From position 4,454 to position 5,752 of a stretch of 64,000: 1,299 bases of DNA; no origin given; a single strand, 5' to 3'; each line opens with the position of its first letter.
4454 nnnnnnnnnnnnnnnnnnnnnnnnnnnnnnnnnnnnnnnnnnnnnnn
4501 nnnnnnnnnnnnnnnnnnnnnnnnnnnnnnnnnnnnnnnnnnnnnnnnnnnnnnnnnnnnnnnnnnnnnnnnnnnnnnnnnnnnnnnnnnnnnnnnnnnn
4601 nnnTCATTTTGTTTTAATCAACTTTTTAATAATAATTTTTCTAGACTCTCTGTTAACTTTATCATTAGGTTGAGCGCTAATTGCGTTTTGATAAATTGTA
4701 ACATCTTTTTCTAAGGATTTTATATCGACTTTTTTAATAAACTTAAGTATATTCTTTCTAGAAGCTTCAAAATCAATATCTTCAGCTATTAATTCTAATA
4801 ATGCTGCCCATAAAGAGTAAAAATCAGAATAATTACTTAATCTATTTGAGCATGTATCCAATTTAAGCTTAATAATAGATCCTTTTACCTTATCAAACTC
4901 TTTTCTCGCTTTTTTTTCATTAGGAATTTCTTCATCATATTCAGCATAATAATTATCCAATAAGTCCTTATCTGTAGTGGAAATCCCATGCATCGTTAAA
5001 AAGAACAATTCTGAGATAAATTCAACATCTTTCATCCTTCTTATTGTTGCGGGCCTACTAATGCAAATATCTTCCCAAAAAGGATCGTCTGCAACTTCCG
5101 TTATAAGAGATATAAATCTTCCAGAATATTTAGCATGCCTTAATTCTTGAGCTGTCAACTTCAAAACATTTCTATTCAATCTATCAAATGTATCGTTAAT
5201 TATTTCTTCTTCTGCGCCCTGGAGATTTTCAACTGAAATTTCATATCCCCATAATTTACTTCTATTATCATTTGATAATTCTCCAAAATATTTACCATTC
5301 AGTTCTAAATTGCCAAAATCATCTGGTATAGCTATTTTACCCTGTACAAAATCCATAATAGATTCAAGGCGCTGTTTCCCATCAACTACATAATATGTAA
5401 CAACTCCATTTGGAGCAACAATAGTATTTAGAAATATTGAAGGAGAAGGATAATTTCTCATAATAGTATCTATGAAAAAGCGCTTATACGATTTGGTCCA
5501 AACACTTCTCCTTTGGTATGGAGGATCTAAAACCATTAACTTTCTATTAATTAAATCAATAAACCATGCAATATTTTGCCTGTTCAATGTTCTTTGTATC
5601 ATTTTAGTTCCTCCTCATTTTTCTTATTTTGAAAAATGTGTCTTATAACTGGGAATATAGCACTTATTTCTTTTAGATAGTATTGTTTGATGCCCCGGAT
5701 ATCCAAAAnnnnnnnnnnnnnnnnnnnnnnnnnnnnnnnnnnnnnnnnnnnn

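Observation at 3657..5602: DUF262 (ParB-fold) protein translationally coupled to a RelA/SpoT-like nucleotidyltransferase: candidate novel toxSAS-type defense module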

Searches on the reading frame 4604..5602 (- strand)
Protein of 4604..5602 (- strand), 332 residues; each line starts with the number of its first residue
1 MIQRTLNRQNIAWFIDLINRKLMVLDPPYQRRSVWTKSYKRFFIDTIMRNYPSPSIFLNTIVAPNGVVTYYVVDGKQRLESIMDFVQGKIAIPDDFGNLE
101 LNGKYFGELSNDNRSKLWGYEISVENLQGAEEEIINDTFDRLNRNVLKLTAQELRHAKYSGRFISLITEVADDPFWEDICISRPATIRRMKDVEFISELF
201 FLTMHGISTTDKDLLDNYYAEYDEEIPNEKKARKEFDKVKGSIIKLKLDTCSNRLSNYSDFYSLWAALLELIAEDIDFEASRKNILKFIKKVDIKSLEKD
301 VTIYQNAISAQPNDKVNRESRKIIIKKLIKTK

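Call 3: search_protein_families(library=pfam, proteins=[window:4604-5602:-], max_evalue=0.1)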
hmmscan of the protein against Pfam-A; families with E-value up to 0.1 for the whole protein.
window:4604-5602:- (332 aa): 4 families
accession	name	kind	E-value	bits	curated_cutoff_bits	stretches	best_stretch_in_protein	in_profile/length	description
PF03235.19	GmrSD_N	-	1.2e-20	74.9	33.2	1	16-159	3-198/199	GmrSD restriction endonuclease, N-terminal domain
PF14331.11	IcmF-related_N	-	0.016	15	25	1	104-160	83-142/259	IcmF-related N-terminal domain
PF06405.16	RCC_reductase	-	0.054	13.1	24.9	0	12-83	104-181/253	Red chlorophyll catabolite reductase (RCC reductase)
PF05263.17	DUF722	-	0.08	13.6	29.8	0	204-293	43-131/134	Protein of unknown function (DUF722)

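Call 4: search_protein_families(library=padloc, proteins=[window:4604-5602:-], max_evalue=0.1)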
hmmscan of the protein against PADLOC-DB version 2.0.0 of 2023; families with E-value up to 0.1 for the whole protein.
window:4604-5602:- (332 aa): 5 families
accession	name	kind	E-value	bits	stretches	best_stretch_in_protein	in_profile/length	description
PDLC03877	NsnA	-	1.7e-32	111.2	1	13-330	55-380/385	-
PDLC04027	PD-T4-2_A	-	2.9e-20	70.6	1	17-283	46-318/363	-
PDLC03418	REase_II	-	4.2e-14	50.4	1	25-165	34-164/372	Type II restriction enzyme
PDLC02690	Orf5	-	6.4e-06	23.3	1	26-82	12-72/531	Orf5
PDLC04151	HEC-05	-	0.00037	17.3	1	9-57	26-73/600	-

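Call 5: search_protein_families(library=ncbifam, proteins=[window:4604-5602:-], max_evalue=0.01)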
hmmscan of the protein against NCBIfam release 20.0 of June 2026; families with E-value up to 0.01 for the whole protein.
window:4604-5602:- (332 aa): 0 families

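Call 8: search_solved_structures(query=window:4604-5602:-, max_evalue=1, show_alignments=3)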
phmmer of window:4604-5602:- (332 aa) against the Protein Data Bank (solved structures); distinct sequences matched with E-value up to 1: 1.
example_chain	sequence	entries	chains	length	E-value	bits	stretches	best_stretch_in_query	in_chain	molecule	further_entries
3agb_A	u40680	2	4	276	0.5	12.7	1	9-83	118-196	Red chlorophyll catabolite reductase, chloroplastic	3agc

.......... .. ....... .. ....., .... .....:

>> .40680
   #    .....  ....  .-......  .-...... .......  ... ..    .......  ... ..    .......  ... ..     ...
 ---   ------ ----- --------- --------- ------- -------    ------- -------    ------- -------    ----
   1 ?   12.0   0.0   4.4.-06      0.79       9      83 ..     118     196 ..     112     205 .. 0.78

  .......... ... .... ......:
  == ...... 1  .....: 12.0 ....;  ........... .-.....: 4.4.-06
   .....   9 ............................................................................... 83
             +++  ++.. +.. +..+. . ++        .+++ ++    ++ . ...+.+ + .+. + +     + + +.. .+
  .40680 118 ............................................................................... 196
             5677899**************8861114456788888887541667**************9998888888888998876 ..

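Call 10: find_homologous_proteins(query=window:4604-5602:-, max_evalue=0.001)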
Query window:4604-5602:- (332 aa): 2081 proteins with E <= 0.001 among 4304 candidates; the best 120 are listed.
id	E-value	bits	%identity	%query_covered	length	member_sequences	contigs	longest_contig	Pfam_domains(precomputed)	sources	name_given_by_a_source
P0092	9.2e-217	736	100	100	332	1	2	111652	PF03235.20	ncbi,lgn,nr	ncbi:MAG: DUF262 domain-containing protein [bacterium]|nr:DUF262 domain-containing protein [bacteriu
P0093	9.2e-176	602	79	100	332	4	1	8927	PF03235.20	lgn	-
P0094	2.1e-144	499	67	100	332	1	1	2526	PF03235.20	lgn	-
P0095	3.3e-133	462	63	100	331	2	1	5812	PF03235.20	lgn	-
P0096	3.8e-130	452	62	100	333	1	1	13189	PF03235.20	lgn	-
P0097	6.8e-126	438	61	100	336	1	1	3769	PF03235.20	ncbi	-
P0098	7.9e-125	434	61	100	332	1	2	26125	PF03235.20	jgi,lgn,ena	-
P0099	4.6e-124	432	58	99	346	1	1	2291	PF03235.20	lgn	-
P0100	9.5e-122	424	58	100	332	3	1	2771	PF03235.20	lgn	-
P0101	1.3e-121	424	57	100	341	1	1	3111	PF03235.20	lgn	-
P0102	3.0e-120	419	57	100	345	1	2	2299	PF03235.20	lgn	-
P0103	5.3e-118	412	57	100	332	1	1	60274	PF03235.20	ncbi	ncbi:MAG: DUF262 domain-containing protein [Candidatus Omnitrophota bacterium]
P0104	2.7e-115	403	56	100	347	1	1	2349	PF03235.20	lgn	-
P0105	5.4e-115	402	57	100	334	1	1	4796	PF03235.20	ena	-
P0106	6.2e-114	398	54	100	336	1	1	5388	PF03235.20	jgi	-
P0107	5.6e-113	395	55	99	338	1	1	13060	PF03235.20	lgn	-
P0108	3.4e-110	386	54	99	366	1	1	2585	PF03235.20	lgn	-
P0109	6.5e-109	382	53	99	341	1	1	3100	PF03235.20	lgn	-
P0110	6.5e-109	382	52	100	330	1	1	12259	PF03235.20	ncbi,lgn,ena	-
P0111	1.7e-108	381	53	99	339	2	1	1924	PF03235.20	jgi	-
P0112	2.3e-107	377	52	99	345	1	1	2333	PF03235.20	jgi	-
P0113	2.1e-104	367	52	98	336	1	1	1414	PF03235.20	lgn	-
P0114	3.7e-88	314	47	67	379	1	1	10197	PF03235.20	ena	-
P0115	4.1e-87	310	45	99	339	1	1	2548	PF03235.20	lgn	-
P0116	7.7e-87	309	45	100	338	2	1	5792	PF03235.20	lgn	-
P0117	6.6e-85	303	46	98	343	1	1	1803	PF03235.20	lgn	-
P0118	5.4e-84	300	44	98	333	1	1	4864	PF03235.20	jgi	-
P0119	1.0e-83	299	44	99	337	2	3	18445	PF03235.20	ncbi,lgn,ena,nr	ncbi:MAG: hypothetical protein H6Q67_2045 [Firmicutes bacterium]|nr:hypothetical protein [Bacillota 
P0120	1.1e-83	299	43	99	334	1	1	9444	PF03235.20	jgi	jgi:hypothetical protein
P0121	1.5e-83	299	44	99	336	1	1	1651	PF03235.20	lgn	-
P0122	1.6e-83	299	48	90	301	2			PF03235.20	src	-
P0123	5.3e-83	297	45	99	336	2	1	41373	PF03235.20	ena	-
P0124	1.2e-82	296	44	99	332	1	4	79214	PF03235.20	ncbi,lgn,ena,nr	ncbi:hypothetical protein BAC1_01518 [uncultured bacterium]|nr:hypothetical protein BAC1_01518 [uncu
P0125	8.5e-82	293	41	100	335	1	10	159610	PF03235.20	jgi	jgi:hypothetical protein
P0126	1.1e-81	293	43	98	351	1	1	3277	PF03235.20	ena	-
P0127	1.5e-81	292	43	100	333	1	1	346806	PF03235.20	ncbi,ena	-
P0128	2.0e-81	292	43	100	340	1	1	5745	PF03235.20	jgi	jgi:hypothetical protein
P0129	2.8e-81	291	44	99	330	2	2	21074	PF03235.20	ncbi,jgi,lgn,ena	ncbi:MAG: DUF262 domain-containing protein [Desulfurivibrionaceae bacterium]|jgi:hypothetical protei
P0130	4.1e-81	291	44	98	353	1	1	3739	PF03235.20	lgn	-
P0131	5.2e-81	290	44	98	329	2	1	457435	PF03235.20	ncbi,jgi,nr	ncbi:MAG TPA: DUF262 domain-containing protein [Solirubrobacteraceae bacterium]|jgi:hypothetical pro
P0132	7.6e-81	290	43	100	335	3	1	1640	PF03235.20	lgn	-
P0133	9.6e-81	289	42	99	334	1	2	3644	PF03235.20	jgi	jgi:hypothetical protein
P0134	1.2e-80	289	43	100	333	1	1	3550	PF03235.20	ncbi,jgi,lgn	jgi:hypothetical protein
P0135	2.2e-80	288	41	100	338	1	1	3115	PF03235.20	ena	-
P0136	2.9e-80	288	44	100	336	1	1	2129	PF03235.20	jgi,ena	-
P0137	3.1e-80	288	41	100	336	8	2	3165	PF03235.20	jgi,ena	-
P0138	9.9e-80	286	43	100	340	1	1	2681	PF03235.20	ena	-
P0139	1.6e-79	285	42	98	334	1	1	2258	PF03235.20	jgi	jgi:hypothetical protein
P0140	2.0e-79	285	44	98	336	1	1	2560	PF03235.20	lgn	-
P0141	5.0e-79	284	43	100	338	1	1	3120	PF03235.20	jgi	jgi:hypothetical protein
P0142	7.2e-79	283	43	100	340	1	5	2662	PF03235.20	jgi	jgi:hypothetical protein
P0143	8.9e-79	283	43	100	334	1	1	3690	PF03235.20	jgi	jgi:hypothetical protein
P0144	1.5e-78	282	45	98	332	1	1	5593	PF03235.20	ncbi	-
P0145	1.5e-78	282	42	99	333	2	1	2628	PF03235.20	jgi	-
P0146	1.6e-78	282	42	100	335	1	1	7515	PF03235.20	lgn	-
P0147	1.8e-78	282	42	98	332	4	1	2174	PF03235.20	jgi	jgi:hypothetical protein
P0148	3.5e-78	281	42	99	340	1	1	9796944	PF03235.20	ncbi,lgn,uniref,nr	ncbi:DUF262 domain-containing protein [Amycolatopsis sp. FDAARGOS 1241]|uniref:DUF262 domain-contain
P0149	8.4e-78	280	41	99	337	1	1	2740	PF03235.20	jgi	-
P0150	9.2e-78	280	41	100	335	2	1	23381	PF03235.20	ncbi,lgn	-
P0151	1.2e-77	279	41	99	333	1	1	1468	PF03235.20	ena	-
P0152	1.6e-77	279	44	97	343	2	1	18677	PF03235.20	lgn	-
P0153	3.5e-77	278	40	97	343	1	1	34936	PF03235.20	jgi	jgi:hypothetical protein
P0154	3.7e-77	278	42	98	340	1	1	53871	PF03235.20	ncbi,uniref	ncbi:DUF262 domain-containing protein [Streptomyces sp. NPDC060209]|uniref:DUF262 domain-containing 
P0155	4.3e-77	277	41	100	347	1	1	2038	PF03235.20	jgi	-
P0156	4.4e-77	277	49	80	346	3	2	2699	PF03235.20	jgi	-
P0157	6.4e-77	277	41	100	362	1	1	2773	PF03235.20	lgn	-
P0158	7.0e-77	277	42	99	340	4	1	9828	PF03235.20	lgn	-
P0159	8.9e-77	276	41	96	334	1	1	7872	PF03235.20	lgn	-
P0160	1.1e-76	276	39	99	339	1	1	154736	PF03235.20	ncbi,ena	-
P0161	2.0e-76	275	42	99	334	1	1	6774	PF03235.20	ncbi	-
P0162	2.0e-76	275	44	97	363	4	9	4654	PF03235.20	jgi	jgi:hypothetical protein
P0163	2.2e-76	275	46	83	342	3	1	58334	PF03235.20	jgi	jgi:hypothetical protein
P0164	2.9e-76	275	42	97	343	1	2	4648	PF03235.20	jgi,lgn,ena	-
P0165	3.1e-76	275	42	99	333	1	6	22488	PF03235.20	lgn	-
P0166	3.6e-76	274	43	99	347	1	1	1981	PF03235.20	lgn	-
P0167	3.6e-76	274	43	98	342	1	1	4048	PF03235.20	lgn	-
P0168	3.7e-76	274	41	99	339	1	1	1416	PF03235.20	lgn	-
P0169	4.2e-76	274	40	100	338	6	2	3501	PF03235.20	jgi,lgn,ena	-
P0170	5.8e-76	274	42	98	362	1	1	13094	PF03235.20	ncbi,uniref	ncbi:DUF262 domain-containing protein [Streptomyces sp. NPDC049944]|uniref:DUF262 domain-containing 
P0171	6.5e-76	274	41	99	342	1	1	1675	PF03235.20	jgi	jgi:hypothetical protein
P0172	6.9e-76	273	43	99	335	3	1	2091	PF03235.20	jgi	jgi:hypothetical protein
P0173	2.1e-75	272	47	80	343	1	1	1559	PF03235.20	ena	-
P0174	2.1e-75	272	41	96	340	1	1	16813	PF03235.20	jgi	jgi:hypothetical protein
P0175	2.1e-75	272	42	100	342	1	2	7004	PF03235.20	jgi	jgi:hypothetical protein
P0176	2.2e-75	272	43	95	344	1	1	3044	PF03235.20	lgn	-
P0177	2.2e-75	272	47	83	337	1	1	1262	PF03235.20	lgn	-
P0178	3.2e-75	271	40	99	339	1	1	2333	PF03235.20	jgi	jgi:hypothetical protein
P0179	3.8e-75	271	42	99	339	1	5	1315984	PF03235.20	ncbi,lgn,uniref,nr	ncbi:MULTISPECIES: DUF262 domain-containing protein [unclassified Crossiella]|uniref:DUF262 domain-c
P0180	4.3e-75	271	42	99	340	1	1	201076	PF03235.20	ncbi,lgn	ncbi:DUF262 domain-containing protein [Streptomyces sp. NPDC002740]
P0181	4.6e-75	271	41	99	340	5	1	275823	PF03235.20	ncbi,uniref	ncbi:DUF262 domain-containing protein [Streptomyces sp. NPDC087897]|uniref:DUF262 domain-containing 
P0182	4.7e-75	271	43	93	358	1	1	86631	PF03235.20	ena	-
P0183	6.3e-75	270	44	81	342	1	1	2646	PF03235.20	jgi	jgi:hypothetical protein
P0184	6.6e-75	270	42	99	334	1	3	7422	PF03235.20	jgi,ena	-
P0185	8.9e-75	270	42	99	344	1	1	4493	PF03235.20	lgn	-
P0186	9.3e-75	270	42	98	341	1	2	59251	PF03235.20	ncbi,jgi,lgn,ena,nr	ncbi:MAG TPA: DUF262 domain-containing protein [Verrucomicrobiae bacterium]|jgi:hypothetical protein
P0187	9.3e-75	270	42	99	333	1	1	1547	PF03235.20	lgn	-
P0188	2.8e-74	268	41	98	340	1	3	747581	PF03235.20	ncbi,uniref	ncbi:DUF262 domain-containing protein [Streptomyces microflavus]|uniref:DUF262 domain-containing pro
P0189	2.8e-74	268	42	96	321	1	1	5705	PF03235.20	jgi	jgi:hypothetical protein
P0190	3.1e-74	268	40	100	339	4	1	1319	PF03235.20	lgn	-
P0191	3.1e-74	268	42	95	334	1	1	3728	PF03235.20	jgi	jgi:Protein of unknown function DUF262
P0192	3.3e-74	268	42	98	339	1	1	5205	PF03235.20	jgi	jgi:hypothetical protein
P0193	4.9e-74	267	40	99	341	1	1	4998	PF03235.20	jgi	jgi:Protein of unknown function DUF262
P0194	5.6e-74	267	40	99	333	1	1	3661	PF03235.20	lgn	-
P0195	6.0e-74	267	41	99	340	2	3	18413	PF03235.20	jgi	jgi:hypothetical protein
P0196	6.3e-74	267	44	99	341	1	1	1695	PF03235.20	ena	-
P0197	7.2e-74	267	40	100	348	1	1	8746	PF03235.20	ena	-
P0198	8.9e-74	267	45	85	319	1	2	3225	PF03235.20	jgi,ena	-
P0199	8.9e-74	267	42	97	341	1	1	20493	PF03235.20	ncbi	-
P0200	1.0e-73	266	41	99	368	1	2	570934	PF03235.20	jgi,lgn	jgi:hypothetical protein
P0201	1.0e-73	266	40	98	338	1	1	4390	PF03235.20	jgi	jgi:hypothetical protein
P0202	1.2e-73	266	46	81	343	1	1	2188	PF03235.20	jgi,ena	-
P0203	1.2e-73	266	41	98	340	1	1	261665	PF03235.20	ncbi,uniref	ncbi:DUF262 domain-containing protein [Streptomyces anulatus]|uniref:DUF262 domain-containing protei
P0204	1.2e-73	266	41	98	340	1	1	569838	PF03235.20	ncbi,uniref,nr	ncbi:DUF262 domain-containing protein [Streptomyces sp. DSM 44915]|uniref:DUF262 domain-containing p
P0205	1.5e-73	266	40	99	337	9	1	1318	PF03235.20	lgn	-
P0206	1.7e-73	266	43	95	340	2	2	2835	PF03235.20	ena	-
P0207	1.7e-73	266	41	99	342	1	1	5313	PF03235.20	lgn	-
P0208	1.9e-73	265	42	98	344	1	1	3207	PF03235.20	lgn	-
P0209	2.3e-73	265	42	97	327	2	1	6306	PF03235.20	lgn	-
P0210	2.6e-73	265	41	99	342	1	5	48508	PF03235.20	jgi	jgi:hypothetical protein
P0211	2.6e-73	265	40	99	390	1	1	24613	PF03235.20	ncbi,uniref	ncbi:DUF262 domain-containing protein [Micromonospora sp. NPDC051196]|uniref:DUF262 domain-containin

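Call 43: find_encoding_contigs(protein=P0148, flank=7000, max_places=2)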
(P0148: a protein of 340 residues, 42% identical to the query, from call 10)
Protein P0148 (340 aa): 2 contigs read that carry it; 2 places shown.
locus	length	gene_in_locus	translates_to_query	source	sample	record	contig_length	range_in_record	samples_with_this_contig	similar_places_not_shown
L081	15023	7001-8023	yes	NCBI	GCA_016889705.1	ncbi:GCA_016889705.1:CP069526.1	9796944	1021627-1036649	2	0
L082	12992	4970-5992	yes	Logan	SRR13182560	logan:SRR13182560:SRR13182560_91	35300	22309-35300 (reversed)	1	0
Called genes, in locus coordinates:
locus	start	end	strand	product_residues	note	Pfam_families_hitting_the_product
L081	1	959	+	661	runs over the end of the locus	PF00289:Biotin_carb_N, PF02222:ATP-grasp (weak), PF02786:CPSase_L_D2, PF07478:Dala_Dala_lig_C, PF02785:Biotin_carb_C, PF21139:BT_MCC_alpha, PF00364:Biotin_lipoyl, PF25919:BSH_CusB, +1 more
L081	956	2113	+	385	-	PF02771:Acyl-CoA_dh_N, PF02770:Acyl-CoA_dh_M, PF00441:Acyl-CoA_dh_1, PF08028:Acyl-CoA_dh_2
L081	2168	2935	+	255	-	PF00557:Peptidase_M24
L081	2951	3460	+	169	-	PF00583:Acetyltransf_1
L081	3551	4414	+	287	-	PF00106:adh_short, PF08659:KR, PF13561:adh_short_C2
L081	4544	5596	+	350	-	PF12697:Abhydrolase_6 (faint), PF00561:Abhydrolase_1 (weak)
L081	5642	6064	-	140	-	-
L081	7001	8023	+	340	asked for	PF03235:GmrSD_N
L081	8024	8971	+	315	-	PF04607:RelA_SpoT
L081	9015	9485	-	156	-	PF00293:NUDIX, PF14815:NUDIX_4 (weak)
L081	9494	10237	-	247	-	PF19319:DUF5919 (weak)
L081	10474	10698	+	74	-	-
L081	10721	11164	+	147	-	-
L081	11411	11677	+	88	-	-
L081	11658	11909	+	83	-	-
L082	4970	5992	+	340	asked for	PF03235:GmrSD_N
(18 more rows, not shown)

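Call 44: find_encoding_contigs(protein=P0125, flank=7000, max_places=2)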
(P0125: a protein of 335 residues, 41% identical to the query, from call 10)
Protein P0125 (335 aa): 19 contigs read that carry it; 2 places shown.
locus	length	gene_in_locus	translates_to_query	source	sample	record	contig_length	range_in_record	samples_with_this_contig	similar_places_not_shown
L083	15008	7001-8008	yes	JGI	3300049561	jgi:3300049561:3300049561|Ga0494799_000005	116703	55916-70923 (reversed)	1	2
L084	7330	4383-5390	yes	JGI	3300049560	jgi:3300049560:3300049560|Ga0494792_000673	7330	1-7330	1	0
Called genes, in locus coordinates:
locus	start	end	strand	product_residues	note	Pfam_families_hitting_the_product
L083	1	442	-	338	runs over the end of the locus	PF01628:HrcA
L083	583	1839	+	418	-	PF00464:SHMT, PF00155:Aminotran_1_2, PF01212:Beta_elim_lyase (faint)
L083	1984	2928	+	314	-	PF13793:Pribosyltran_N, PF00156:Pribosyltran, PF14572:Pribosyl_synth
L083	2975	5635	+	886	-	PF07517:SecA_DEAD, PF01043:SecA_PP_bind, PF21090:P-loop_SecA, PF07516:SecA_SW, PF02810:SEC-C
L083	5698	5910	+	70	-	-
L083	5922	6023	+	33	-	-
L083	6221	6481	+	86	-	PF09723:Zn_ribbon_8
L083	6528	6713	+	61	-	-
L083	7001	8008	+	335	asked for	PF03235:GmrSD_N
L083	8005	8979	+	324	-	PF04607:RelA_SpoT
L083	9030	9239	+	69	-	-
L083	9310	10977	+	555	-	PF00390:malic, PF03949:Malic_M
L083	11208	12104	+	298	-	PF00005:ABC_tran, PF13304:AAA_21, PF13732:DrrA1-3_C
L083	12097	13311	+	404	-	PF12679:ABC2_membrane_2, PF12698:ABC2_membrane_3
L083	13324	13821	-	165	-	PF00994:MoCF_biosynth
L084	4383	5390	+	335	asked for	PF03235:GmrSD_N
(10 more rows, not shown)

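Call 50: predict_structure(alignment_id=A3)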
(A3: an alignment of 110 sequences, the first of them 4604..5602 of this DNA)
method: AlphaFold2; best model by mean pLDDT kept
length: 332 residues; sequences in the alignment: 110
mean_pLDDT: 91.5   pTM: 0.72
mean pLDDT of the five models: 91.5, 87.8, 87.0, 86.9, 86.8
residues with pLDDT >= 90: 245; 70-90: 79; 50-70: 8; < 50: 0
segments of 3 or more residues with pLDDT < 50: none
pLDDT, mean of each block of 10 residues (from residue 1): 86 97 90 80 93 92 93 92 96 89 95 97 90 78 66 81 92 95 85 94 94 87 93 97 97 95 98 96 98 96 94 94 98 93
secondary structure, 60 per line:
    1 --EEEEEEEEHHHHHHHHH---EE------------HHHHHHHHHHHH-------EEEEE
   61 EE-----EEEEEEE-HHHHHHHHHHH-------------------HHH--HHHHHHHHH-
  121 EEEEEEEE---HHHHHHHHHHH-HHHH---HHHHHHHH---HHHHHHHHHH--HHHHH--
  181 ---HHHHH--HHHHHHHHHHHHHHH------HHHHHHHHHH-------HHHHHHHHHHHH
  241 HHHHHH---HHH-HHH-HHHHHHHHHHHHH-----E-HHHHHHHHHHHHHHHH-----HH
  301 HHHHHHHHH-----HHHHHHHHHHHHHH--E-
elements in order: E3-10 H11-19 H37-48 E56-62 E68-74 H76-86 H111-119 E121-128 H132-142 H144-147 H151-158 H162-171 H174-178 H184-188 H191-205 H212-221 H229-246 H258-270 H278-293 H299-309 H315-328
